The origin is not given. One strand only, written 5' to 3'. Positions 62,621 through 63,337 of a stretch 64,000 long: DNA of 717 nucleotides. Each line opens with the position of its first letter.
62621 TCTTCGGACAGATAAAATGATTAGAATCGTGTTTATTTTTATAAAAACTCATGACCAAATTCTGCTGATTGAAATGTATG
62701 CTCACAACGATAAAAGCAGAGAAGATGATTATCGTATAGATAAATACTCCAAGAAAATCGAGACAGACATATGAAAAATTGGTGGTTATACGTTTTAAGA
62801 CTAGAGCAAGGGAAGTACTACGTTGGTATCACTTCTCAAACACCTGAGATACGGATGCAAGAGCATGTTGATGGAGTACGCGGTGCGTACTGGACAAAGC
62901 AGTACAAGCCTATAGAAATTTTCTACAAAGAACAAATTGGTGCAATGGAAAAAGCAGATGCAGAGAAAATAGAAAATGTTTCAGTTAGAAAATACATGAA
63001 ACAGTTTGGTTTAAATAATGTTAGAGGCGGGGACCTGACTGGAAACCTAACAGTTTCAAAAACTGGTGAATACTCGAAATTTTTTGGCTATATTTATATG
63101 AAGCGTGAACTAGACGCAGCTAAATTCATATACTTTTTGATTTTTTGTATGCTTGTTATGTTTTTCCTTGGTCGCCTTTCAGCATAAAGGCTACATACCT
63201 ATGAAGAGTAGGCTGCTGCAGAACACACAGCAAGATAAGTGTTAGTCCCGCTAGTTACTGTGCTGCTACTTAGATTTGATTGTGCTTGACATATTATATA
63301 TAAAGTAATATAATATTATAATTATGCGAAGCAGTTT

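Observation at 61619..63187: HTH-Panacea antitoxin, unassigned toxin and membrane-tailed GIY-YIG nuclease in one operon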

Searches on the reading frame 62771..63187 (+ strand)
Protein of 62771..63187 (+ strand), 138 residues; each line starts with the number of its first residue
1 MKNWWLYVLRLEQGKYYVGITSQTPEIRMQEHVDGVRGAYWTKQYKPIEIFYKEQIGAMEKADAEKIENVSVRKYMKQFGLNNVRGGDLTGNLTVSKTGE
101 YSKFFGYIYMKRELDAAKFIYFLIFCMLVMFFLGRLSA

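Call 3: search_protein_families(library=pfam, proteins=[window:62771-63187:+], max_evalue=1)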
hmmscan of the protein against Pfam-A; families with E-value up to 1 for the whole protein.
window:62771-63187:+ (138 aa): 3 families
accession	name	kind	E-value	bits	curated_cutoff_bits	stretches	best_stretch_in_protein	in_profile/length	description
PF01541.30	GIY-YIG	-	1e-07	32.5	22.6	1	3-75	1-72/78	GIY-YIG catalytic domain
PF20104.4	DUF6494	-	0.057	14.2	24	1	69-82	7-20/68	Family of unknown function (DUF6494)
PF05300.16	MIC19_MIC25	-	0.32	11.8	33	1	46-66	129-149/168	MICOS complex subunit MIC19/MIC25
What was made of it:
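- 62771..63187 (+): GIY-YIG nuclease with a C-terminal membrane anchor, 138 aa. Catalytic core roughly aa 3-89; TM helix at aa 116-134 (nt 63116-63172). ATGA-coupled to panT here, but a separately evolving gene. Pfam GIY-YIG (call 3).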

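Call 4: search_protein_families(library=ncbifam, proteins=[window:62771-63187:+], max_evalue=1)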
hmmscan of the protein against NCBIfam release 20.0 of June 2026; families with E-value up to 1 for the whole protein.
window:62771-63187:+ (138 aa): 0 families

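Call 5: search_protein_families(library=padloc, proteins=[window:62771-63187:+], max_evalue=1)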
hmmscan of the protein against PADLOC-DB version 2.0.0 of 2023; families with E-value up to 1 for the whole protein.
window:62771-63187:+ (138 aa): 1 family
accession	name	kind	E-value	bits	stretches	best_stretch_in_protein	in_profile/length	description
PDLC03975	UzuA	-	0.01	13.5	1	58-98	220-260/277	-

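Call 20: find_homologous_proteins(query=window:62771-63187:+, max_evalue=0.001)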
Query window:62771-63187:+ (138 aa): 153 proteins with E <= 0.001 among 158 candidates; the best 120 are listed.
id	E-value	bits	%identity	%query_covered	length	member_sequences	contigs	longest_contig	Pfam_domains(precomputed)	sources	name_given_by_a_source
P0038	1.2e-87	309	100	100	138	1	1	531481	PF01541.31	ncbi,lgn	-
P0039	6.6e-53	197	62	100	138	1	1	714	PF01541.31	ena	-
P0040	5.0e-48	181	71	84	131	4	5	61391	PF01541.31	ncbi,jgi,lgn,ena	jgi:predicted GIY-YIG superfamily endonuclease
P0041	8.7e-47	177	61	96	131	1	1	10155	PF01541.31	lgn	-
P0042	2.5e-44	169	66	83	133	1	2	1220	PF01541.31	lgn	-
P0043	5.3e-41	158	60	84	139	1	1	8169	PF01541.31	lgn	-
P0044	5.8e-38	148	57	95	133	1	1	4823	PF01541.31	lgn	-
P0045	1.1e-37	147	57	94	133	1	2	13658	PF01541.31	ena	-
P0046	2.8e-37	146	54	96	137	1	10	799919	PF01541.31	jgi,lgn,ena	-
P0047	3.6e-37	146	56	94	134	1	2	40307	PF01541.31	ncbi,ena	-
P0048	4.8e-37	145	56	95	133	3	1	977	PF01541.31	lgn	-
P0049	6.0e-37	145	55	95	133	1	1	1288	PF01541.31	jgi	jgi:predicted GIY-YIG superfamily endonuclease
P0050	1.5e-36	144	55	93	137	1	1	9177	PF01541.31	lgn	-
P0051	1.5e-36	144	63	80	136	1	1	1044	PF01541.31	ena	-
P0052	1.6e-36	144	56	94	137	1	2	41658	PF01541.31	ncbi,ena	-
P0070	2.3e-35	140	55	95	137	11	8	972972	PF01541.31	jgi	-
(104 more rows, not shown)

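Call 21: find_encoding_contigs(protein=P0040, flank=5000, max_places=3)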
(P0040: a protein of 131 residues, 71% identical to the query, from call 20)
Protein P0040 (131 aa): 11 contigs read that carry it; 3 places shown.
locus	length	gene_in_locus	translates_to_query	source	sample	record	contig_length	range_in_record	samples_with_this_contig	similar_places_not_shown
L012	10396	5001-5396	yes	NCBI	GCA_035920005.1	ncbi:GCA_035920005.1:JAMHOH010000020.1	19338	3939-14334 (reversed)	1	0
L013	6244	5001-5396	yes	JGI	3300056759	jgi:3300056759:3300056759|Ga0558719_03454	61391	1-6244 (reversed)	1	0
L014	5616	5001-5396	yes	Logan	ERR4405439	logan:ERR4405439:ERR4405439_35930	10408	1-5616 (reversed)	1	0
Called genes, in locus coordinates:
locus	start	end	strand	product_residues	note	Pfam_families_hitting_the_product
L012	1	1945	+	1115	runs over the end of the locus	PF02384:N6_Mtase (faint), PF20473:MmeI_Mtase (faint), PF07669:Eco57I, PF12950:TaqI_C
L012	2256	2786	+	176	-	-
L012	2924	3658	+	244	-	PF18144:SMODS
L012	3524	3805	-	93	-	-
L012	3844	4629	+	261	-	PF01381:HTH_3, PF12844:HTH_19, PF13443:HTH_26 (weak), PF13560:HTH_31, PF13274:SocA_Panacea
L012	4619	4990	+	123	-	-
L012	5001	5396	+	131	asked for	PF01541:GIY-YIG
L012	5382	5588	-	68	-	-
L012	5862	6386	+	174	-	-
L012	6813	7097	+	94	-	-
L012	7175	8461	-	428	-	-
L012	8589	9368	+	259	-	-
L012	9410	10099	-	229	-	PF02586:SRAP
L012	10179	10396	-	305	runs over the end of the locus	PF04203:Sortase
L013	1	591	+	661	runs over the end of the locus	PF25120:DUF7814 (weak), PF02384:N6_Mtase (faint)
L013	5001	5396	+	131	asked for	PF01541:GIY-YIG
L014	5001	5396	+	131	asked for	PF01541:GIY-YIG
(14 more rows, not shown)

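Call 22: find_encoding_contigs(protein=P0046, flank=5000, max_places=2)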
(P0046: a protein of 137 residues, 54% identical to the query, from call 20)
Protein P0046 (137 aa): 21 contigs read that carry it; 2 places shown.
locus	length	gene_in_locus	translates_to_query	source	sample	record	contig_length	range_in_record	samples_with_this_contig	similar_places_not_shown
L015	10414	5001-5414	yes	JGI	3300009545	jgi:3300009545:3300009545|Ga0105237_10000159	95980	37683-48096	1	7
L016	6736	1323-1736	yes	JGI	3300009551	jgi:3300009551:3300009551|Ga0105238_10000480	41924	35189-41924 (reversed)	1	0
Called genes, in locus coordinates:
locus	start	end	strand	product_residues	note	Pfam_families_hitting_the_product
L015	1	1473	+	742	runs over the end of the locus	PF13491:FtsK_4TM, PF17854:FtsK_alpha, PF01580:FtsK_SpoIIIE, PF12846:AAA_10 (faint), PF09397:FtsK_gamma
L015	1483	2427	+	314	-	-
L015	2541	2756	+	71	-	-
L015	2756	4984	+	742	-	PF13166:AAA_13 (weak)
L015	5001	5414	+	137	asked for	PF01541:GIY-YIG (weak)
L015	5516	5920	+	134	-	PF01250:Ribosomal_S6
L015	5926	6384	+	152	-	PF00436:SSB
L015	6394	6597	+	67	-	PF01084:Ribosomal_S18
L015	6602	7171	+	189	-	PF08207:EFP_N, PF01132:EFP, PF09285:Elong-fact-P_C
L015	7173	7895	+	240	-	PF01479:S4, PF01728:FtsJ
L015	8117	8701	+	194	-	-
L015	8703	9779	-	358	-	PF01926:MMR_HSR1, PF02421:FeoB_N, PF06071:YchF-GTPase_C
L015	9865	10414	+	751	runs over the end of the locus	-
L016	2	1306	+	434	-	?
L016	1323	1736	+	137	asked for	PF01541:GIY-YIG (weak)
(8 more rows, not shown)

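Call 23: find_encoding_contigs(protein=P0070, flank=5000, max_places=2)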
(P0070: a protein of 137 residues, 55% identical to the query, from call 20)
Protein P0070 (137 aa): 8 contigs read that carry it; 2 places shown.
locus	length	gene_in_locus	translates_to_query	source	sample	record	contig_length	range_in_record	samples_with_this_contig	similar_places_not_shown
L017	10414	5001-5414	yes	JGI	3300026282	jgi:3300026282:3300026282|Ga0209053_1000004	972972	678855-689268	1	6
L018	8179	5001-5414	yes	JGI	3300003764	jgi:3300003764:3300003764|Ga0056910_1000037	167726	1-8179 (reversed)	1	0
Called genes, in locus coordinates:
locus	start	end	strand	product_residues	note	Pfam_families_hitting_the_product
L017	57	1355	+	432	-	PF20276:CTD1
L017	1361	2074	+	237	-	PF20289:MComp1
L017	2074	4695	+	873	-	PF02463:SMC_N (weak), PF13175:AAA_15, PF13476:AAA_23, PF13555:AAA_29 (weak), PF02463:SMC_N (weak), PF13304:AAA_21 (weak)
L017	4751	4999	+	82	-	-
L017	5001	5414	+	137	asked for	PF01541:GIY-YIG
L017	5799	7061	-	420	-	PF00817:IMS, PF11799:IMS_C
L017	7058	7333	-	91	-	-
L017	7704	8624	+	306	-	PF18899:DUF5655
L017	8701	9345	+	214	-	PF20582:UPF0758_N, PF04002:RadC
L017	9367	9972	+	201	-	PF01936:NYN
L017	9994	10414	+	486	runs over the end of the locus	PF12161:HsdM_N, PF02384:N6_Mtase, PF07669:Eco57I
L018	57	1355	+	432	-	PF20276:CTD1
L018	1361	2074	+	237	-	PF20289:MComp1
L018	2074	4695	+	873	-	PF02463:SMC_N (weak), PF13175:AAA_15, PF13476:AAA_23, PF13555:AAA_29 (weak), PF02463:SMC_N (weak), PF13304:AAA_21 (weak)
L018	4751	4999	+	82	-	-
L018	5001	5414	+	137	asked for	PF01541:GIY-YIG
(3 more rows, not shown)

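Call 27: find_related_loci(query=A2, collection=metagenome_contigs, flank=5000)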
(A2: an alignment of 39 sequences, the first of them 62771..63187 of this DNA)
Query A2 (138 aa) in metagenome_contigs; peptide patterns used: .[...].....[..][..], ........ (x = any residue, [..] = any of these).
134 stretches matched a pattern; 66 encode a relative of the query (tblastn E <= 1e-3); 66 distinct loci.
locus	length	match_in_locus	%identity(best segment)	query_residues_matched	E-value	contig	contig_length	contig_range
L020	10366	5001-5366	55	2-132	7e-42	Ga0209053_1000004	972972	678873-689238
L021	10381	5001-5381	52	3-136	1e-41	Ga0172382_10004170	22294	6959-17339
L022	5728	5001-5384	53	2-136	2e-40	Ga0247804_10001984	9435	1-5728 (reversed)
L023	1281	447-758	63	2-111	1e-41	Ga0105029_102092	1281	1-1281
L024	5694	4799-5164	53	2-132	1e-39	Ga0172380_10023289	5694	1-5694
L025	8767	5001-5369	52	2-133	4e-39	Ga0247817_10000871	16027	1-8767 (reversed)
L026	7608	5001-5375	50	1-133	2e-39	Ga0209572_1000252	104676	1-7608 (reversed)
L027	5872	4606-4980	50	1-133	2e-39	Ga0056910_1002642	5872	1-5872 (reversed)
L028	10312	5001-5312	59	2-111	7e-39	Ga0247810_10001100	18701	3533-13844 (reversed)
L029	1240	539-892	55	4-127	3e-39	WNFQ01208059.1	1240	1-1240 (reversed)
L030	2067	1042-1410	54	2-133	5e-38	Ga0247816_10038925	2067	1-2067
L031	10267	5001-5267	64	1-89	9e-38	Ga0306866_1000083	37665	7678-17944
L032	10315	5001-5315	56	1-111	4e-36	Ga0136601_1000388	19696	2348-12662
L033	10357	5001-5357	50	6-132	3e-36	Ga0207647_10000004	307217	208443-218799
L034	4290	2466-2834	50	2-133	6e-36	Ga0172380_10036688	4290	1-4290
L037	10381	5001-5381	49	4-132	5e-35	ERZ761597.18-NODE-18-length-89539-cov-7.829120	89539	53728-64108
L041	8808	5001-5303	56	2-101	7e-34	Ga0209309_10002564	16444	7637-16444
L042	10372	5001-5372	48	1-133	9e-34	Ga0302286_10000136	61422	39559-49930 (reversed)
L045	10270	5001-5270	60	2-91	2e-33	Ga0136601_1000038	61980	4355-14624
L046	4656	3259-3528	58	1-90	3e-33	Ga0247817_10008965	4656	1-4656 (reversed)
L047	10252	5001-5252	64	6-89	8e-33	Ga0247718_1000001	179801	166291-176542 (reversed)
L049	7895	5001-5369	42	2-133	1e-29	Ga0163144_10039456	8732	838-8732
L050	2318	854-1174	46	2-115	6e-29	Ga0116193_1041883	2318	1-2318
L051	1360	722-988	54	1-89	5e-29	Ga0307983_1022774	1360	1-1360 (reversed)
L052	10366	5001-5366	43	4-131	2e-28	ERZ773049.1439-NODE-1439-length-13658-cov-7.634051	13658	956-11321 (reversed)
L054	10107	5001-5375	43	4-133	2e-28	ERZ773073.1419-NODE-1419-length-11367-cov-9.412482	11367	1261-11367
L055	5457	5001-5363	43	4-131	2e-28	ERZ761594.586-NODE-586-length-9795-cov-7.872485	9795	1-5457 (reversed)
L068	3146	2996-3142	66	2-51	4e-16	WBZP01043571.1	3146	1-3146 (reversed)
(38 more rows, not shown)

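Call 31: search_protein_families(library=pfam, proteins=[L042:2219-4888:+, L052:2301-4961:+, L026:3659-4999:+, L024:3612-4775:+, L028:4009-4989:+, L037:3116-4969:+, L025:4061-4978:+, L031:3117-4910:+, L034:1856-2461:+, L017:4751-4999:+], max_evalue=0.001)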
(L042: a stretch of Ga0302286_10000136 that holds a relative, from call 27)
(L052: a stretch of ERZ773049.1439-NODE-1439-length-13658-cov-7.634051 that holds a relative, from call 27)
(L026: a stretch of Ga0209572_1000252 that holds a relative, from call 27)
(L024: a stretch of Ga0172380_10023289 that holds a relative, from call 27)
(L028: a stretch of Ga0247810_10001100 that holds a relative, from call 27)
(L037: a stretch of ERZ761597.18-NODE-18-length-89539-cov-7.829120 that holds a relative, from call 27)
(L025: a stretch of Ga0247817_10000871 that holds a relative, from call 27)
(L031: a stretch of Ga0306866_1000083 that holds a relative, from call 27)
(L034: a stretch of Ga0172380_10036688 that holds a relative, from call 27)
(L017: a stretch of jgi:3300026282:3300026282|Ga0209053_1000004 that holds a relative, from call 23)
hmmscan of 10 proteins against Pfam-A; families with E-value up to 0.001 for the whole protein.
L042:2219-4888:+ (889 aa): 4 families
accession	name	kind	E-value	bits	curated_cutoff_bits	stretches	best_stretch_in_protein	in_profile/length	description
PF19778.5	RE_endonuc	-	6.9e-29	100.3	23.4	1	774-873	1-102/108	Endonuclease domain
PF04851.21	ResIII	-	7.4e-18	65.4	22.5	1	62-236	7-163/164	Type III restriction enzyme, res subunit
PF00270.35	DEAD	-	1.6e-09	38.2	26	1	76-236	12-161/167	DEAD/DEAH box helicase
PF02562.22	PhoH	-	0.00055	19.9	27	0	64-214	10-134/205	PhoH-like protein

L052:2301-4961:+ (886 aa): 4 families
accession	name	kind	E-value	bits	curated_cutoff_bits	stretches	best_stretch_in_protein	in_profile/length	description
PF19778.5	RE_endonuc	-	9.8e-32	109.5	23.4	1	774-874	2-104/108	Endonuclease domain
PF04851.21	ResIII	-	2e-16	60.8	22.5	1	61-240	20-163/164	Type III restriction enzyme, res subunit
PF00270.35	DEAD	-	5.2e-09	36.5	26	1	83-240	15-161/167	DEAD/DEAH box helicase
PF02562.22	PhoH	-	0.00037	20.5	27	0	80-223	18-139/205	PhoH-like protein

L026:3659-4999:+ (446 aa): 1 family
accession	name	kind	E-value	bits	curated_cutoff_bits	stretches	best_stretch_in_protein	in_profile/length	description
PF09903.14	DUF2130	-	2.8e-88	295.9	26.7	1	176-433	3-254/255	Uncharacterized protein conserved in bacteria (DUF2130)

L024:3612-4775:+ (387 aa): 2 families
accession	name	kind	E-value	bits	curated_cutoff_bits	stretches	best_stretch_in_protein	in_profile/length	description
PF03235.19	GmrSD_N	-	6.2e-20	72.6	33.2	1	36-162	12-197/199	GmrSD restriction endonuclease, N-terminal domain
PF01844.29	HNH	-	1.7e-07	31.7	21.4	1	334-387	1-47/47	HNH endonuclease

L028:4009-4989:+ (326 aa): 0 families

L037:3116-4969:+ (617 aa): 8 families
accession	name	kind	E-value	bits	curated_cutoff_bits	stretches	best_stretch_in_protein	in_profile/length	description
PF09848.15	SLFN-g3_helicase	-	2.9e-94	316.7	24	1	263-604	1-353/354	Schlafen group 3, DNA/RNA helicase domain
PF04851.21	ResIII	-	9.9e-09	35.8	22.5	1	240-315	3-77/164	Type III restriction enzyme, res subunit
PF13401.12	AAA_22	-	8.1e-06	26.6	27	1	262-355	4-99/130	AAA domain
PF13245.12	AAA_19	-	3.5e-05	24.4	25.1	1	258-353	6-106/134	AAA domain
PF20720.3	nSTAND3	-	0.00014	22.1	27.2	0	262-297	16-51/155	Novel STAND NTPase 3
PF12775.13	AAA_7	-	0.00017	21.6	25.8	0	251-303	21-73/181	P-loop containing dynein motor region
PF13604.12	AAA_30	-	0.00024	21.3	27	1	254-353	9-104/191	AAA domain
PF00270.35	DEAD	-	0.00047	20.4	26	0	257-312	9-66/167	DEAD/DEAH box helicase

L025:4061-4978:+ (305 aa): 0 families

L031:3117-4910:+ (597 aa): 1 family
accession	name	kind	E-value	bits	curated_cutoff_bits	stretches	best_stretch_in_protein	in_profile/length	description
PF03235.19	GmrSD_N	-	1.7e-32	113.6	33.2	1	21-215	11-197/199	GmrSD restriction endonuclease, N-terminal domain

L034:1856-2461:+ (201 aa): 1 family
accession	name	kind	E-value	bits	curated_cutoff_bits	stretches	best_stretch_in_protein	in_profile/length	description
PF02661.23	Fic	-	5.6e-18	66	24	1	56-154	2-92/93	Fic/DOC family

L017:4751-4999:+ (82 aa): 0 families

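Call 32: search_protein_families(library=pfam, proteins=[L050:76-831:+, L055:4375-4941:+, L046:2441-3112:+, L047:4257-4781:+, L068:2080-2982:+, L022:410-3514:+, L026:1462-3645:+, L054:1247-2248:+, L054:100-1263:+, L052:5627-6673:+], max_evalue=0.001)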
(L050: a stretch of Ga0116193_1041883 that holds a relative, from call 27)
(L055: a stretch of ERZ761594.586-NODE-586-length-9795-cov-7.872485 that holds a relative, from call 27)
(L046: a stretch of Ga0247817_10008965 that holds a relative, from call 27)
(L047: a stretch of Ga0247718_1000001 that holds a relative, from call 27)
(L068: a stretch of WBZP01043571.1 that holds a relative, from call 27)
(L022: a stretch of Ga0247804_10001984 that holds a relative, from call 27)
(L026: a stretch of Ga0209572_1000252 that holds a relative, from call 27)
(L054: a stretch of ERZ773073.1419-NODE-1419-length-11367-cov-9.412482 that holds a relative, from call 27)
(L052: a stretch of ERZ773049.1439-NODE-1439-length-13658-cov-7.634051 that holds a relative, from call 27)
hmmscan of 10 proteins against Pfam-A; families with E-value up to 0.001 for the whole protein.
L050:76-831:+ (251 aa): 1 family
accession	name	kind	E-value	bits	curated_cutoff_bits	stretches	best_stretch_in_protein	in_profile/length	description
PF07501.17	G5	-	4.1e-19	69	23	1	112-185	1-74/75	G5 domain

L055:4375-4941:+ (188 aa): 0 families

L046:2441-3112:+ (223 aa): 4 families
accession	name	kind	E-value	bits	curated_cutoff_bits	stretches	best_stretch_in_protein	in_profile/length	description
PF00005.33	ABC_tran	-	4.4e-33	115.2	25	1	21-169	1-136/137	ABC transporter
PF02463.25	SMC_N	-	8.3e-07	29.1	40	1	34-215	27-212/220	RecF/RecN/SMC N terminal domain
PF13555.12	AAA_29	-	3.6e-05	23.9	27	1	30-54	22-45/61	P-loop containing region of AAA domain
PF13304.12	AAA_21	-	0.00035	21.2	27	0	35-55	3-23/304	AAA domain, putative AbiEii toxin, Type IV TA system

L047:4257-4781:+ (174 aa): 0 families

L068:2080-2982:+ (300 aa): 1 family
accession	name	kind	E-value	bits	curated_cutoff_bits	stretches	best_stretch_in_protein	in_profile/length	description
PF02498.22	Bro-N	-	6.2e-11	43.2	25.6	1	40-132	2-91/96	BRO family, N-terminal domain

L022:410-3514:+ (1034 aa): 2 families
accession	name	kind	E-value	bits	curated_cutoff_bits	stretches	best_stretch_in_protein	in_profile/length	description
PF13304.12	AAA_21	-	5.9e-08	33.6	27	1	865-972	220-302/304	AAA domain, putative AbiEii toxin, Type IV TA system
PF02463.25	SMC_N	-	2.5e-07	30.8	40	0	343-380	16-56/220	RecF/RecN/SMC N terminal domain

L026:1462-3645:+ (727 aa): 4 families
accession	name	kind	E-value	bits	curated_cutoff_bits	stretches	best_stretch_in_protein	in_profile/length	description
PF13166.12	AAA_13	-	5.5e-89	300.2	36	1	26-711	16-712/713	AAA domain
PF13175.12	AAA_15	-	1.8e-06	28.3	32.1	1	303-571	154-373/374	AAA ATPase domain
PF20720.3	nSTAND3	-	0.00021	21.5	27.2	1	16-65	7-57/155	Novel STAND NTPase 3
PF02463.25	SMC_N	-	0.00051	20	40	0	18-532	16-166/220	RecF/RecN/SMC N terminal domain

L054:1247-2248:+ (333 aa): 1 family
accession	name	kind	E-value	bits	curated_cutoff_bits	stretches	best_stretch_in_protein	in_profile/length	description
PF13310.11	Virulence_RhuM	-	7.5e-112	373.1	33.7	1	68-310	1-248/252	Virulence protein RhuM family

L054:100-1263:+ (387 aa): 1 family
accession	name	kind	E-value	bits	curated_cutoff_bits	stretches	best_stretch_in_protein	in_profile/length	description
PF10046.14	BLOC1_2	-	0.00057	20.6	33.4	0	152-195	27-70/96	Biogenesis of lysosome-related organelles complex-1 subunit 2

L052:5627-6673:+ (348 aa): 3 families
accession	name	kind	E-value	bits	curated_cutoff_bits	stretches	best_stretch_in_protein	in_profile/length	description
PF02773.21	S-AdoMet_synt_C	-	9.2e-41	139.5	25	1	220-347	1-137/138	S-adenosylmethionine synthetase, C-terminal domain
PF00438.25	S-AdoMet_synt_N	-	3.3e-23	82.5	33.1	1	8-75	3-70/99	S-adenosylmethionine synthetase, N-terminal domain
PF02772.21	S-AdoMet_synt_M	-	3.7e-17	63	29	1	101-216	3-118/120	S-adenosylmethionine synthetase, central domain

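Call 33: search_protein_families(library=pfam, proteins=[L031:866-3103:+, L042:395-2218:+, L024:2428-3615:+, L025:2802-4064:+, L055:733-3075:+, L046:1133-2416:+, L045:3643-4623:+, L045:2832-3662:+, L049:1705-4413:+, L037:2757-3119:+], max_evalue=0.001)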
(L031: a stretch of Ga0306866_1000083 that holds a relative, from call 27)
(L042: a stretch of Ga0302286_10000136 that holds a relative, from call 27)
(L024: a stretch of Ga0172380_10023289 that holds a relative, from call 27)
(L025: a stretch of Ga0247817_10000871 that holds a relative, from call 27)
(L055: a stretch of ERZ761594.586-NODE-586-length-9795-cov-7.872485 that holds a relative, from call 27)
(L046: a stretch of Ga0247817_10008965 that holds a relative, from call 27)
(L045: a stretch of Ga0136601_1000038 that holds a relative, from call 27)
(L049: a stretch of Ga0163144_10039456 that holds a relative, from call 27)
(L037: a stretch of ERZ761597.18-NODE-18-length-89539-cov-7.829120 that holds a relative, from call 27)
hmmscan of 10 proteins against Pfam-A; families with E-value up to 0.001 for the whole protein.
L031:866-3103:+ (745 aa): 2 families
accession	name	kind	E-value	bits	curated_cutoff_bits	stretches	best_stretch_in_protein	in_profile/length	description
PF13166.12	AAA_13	-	4.8e-24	85.5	36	1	15-624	3-611/713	AAA domain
PF02463.25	SMC_N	-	7.8e-07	29.2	40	1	25-596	20-206/220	RecF/RecN/SMC N terminal domain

L042:395-2218:+ (607 aa): 5 families
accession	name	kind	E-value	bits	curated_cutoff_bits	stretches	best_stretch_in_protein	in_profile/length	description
PF13175.12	AAA_15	-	2.7e-23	83.6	32.1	1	2-378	1-374/374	AAA ATPase domain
PF13304.12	AAA_21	-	1.2e-11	45.6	27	1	31-378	2-303/304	AAA domain, putative AbiEii toxin, Type IV TA system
PF13476.12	AAA_23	-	2.8e-07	31.8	27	1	8-168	3-141/201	AAA domain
PF02463.25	SMC_N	-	9.7e-07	28.9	40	0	7-54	5-49/220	RecF/RecN/SMC N terminal domain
PF13514.12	AAA_27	-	5e-06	26.7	22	1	2-102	1-96/206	AAA domain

L024:2428-3615:+ (395 aa): 1 family
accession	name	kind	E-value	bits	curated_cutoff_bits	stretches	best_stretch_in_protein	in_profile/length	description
PF13651.11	EcoRI_methylase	-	3.4e-129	431.5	26.4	1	5-390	1-344/345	Adenine-specific methyltransferase EcoRI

L025:2802-4064:+ (420 aa): 1 family
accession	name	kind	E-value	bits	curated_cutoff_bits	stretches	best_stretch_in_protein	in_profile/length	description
PF00078.32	RVT_1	-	6.7e-27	95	29.6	1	80-276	6-186/205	Reverse transcriptase (RNA-dependent DNA polymerase)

L055:733-3075:+ (780 aa): 1 family
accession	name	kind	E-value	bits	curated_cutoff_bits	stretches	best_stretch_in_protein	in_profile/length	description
PF13166.12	AAA_13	-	2e-50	172.7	36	1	28-739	15-692/713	AAA domain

L046:1133-2416:+ (427 aa): 2 families
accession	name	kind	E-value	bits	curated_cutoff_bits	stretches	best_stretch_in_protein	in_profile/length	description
PF02687.27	FtsX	-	5.2e-20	72.1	25.5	1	299-420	2-120/120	FtsX-like permease C-terminal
PF12704.14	MacB_PCD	-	1.9e-12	48.3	27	1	21-271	1-206/207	MacB-like periplasmic core domain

L045:3643-4623:+ (326 aa): 2 families
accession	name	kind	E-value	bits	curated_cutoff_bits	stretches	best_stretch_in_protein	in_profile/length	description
PF00005.33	ABC_tran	-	6.3e-28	98.5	25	1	44-187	2-136/137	ABC transporter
PF13304.12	AAA_21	-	1.1e-08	36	27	1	143-219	221-299/304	AAA domain, putative AbiEii toxin, Type IV TA system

L045:2832-3662:+ (276 aa): 1 family
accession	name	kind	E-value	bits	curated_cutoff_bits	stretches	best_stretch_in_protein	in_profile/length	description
PF06182.17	ABC2_membrane_6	-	1e-20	75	22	1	48-275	2-229/229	ABC-2 family transporter protein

L049:1705-4413:+ (902 aa): 1 family
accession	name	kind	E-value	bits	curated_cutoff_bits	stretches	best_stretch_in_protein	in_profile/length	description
PF04851.21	ResIII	-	1.6e-17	64.3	22.5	1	99-340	8-163/164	Type III restriction enzyme, res subunit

L037:2757-3119:+ (120 aa): 3 families
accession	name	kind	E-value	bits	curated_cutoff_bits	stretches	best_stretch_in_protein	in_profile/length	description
PF12643.12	MazG-like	-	1.2e-18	67.5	27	1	34-118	1-85/85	MazG-like family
PF03819.22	MazG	-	3.4e-06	27.7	22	1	39-102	13-69/74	MazG nucleotide pyrophosphohydrolase domain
PF01503.22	PRA-PH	-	7.7e-05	23.5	21.3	1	51-94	34-81/86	Phosphoribosyl-ATP pyrophosphohydrolase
